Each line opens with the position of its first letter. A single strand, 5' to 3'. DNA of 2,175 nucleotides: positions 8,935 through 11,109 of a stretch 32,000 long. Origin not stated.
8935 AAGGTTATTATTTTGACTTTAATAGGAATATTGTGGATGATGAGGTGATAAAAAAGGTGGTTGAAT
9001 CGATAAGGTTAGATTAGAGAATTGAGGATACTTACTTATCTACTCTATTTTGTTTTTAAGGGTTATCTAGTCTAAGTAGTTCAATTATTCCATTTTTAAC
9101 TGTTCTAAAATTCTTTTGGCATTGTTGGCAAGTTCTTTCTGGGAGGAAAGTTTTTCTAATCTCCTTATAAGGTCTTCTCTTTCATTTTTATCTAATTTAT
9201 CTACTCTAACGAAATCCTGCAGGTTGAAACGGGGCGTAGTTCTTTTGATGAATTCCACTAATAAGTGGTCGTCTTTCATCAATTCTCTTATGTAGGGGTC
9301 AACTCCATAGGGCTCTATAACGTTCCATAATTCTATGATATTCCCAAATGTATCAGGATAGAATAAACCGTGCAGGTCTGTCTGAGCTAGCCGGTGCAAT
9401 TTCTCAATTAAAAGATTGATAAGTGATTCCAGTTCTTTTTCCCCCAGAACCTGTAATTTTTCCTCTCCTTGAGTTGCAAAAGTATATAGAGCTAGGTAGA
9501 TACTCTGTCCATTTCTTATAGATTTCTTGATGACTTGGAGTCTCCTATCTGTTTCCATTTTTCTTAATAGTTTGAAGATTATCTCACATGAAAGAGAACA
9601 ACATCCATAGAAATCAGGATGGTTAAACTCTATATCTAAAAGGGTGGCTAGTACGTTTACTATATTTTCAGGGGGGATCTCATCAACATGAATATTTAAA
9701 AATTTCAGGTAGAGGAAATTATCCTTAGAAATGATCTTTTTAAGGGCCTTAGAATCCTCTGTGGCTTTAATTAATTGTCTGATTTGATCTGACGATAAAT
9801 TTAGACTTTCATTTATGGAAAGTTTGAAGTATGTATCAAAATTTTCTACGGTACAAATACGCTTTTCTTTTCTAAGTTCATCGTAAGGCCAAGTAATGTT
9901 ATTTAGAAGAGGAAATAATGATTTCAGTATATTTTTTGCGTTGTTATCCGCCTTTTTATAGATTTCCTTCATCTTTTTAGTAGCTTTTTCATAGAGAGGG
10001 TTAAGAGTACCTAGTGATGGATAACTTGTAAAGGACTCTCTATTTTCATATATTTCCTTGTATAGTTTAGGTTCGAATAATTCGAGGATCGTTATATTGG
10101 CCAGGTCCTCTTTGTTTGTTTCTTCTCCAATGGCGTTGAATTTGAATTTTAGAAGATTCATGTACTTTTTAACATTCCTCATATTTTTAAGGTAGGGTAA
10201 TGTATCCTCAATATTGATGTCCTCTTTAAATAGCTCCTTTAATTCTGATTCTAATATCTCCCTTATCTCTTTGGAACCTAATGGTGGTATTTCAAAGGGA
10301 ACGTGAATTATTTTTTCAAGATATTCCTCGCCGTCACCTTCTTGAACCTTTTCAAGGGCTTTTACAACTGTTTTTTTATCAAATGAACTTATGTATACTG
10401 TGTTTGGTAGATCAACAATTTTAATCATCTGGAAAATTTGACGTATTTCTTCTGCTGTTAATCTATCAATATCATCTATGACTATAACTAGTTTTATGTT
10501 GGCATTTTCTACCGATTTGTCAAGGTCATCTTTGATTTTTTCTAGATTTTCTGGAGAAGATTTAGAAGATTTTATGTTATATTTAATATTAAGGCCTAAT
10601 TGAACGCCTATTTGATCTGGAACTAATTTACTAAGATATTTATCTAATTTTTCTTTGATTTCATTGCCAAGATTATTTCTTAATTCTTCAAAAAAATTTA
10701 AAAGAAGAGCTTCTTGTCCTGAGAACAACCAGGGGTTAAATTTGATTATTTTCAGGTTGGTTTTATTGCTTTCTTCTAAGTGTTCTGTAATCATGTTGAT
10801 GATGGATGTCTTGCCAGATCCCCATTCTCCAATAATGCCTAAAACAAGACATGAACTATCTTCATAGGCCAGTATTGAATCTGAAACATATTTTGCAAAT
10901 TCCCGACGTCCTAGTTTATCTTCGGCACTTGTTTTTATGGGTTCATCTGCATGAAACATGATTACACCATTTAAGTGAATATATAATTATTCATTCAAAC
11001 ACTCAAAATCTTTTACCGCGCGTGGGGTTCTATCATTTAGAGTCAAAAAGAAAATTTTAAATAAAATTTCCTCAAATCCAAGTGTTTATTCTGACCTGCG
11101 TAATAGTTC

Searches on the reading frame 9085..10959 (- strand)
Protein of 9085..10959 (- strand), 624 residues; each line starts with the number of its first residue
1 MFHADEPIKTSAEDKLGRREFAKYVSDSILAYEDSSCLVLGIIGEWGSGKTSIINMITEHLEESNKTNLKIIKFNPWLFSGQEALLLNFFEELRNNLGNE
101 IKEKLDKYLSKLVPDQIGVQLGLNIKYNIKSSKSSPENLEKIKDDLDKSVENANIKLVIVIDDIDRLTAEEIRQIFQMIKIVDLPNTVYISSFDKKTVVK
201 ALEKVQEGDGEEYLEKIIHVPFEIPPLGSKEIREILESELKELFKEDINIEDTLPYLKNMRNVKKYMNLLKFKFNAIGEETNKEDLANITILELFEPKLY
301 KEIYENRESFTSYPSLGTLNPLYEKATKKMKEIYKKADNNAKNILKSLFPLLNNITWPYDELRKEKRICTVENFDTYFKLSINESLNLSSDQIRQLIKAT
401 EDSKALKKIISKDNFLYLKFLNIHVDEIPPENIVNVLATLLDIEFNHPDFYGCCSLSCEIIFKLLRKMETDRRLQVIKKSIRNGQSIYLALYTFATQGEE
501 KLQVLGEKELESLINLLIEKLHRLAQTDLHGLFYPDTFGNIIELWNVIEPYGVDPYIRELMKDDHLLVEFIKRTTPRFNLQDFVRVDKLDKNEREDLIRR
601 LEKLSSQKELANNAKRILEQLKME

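Call 66: search_protein_families(library=pfam, proteins=[window:9085-10959:-], max_evalue=0.001)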
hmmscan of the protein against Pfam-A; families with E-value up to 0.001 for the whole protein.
window:9085-10959:- (624 aa): 4 families
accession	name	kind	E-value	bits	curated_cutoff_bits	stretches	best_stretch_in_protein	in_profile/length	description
PF07693.20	KAP_NTPase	-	6e-49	167.3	20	1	19-268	2-284/293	KAP family P-loop domain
PF13401.12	AAA_22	-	3.5e-08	34.3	27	1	36-175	4-104/130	AAA domain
PF13191.12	AAA_16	-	1.4e-06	29.3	32.6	1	35-174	22-151/167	AAA ATPase domain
PF24883.2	NPHP3_N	-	0.00028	21.6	24.8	0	35-179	20-146/164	Nephrocystin 3, N-terminal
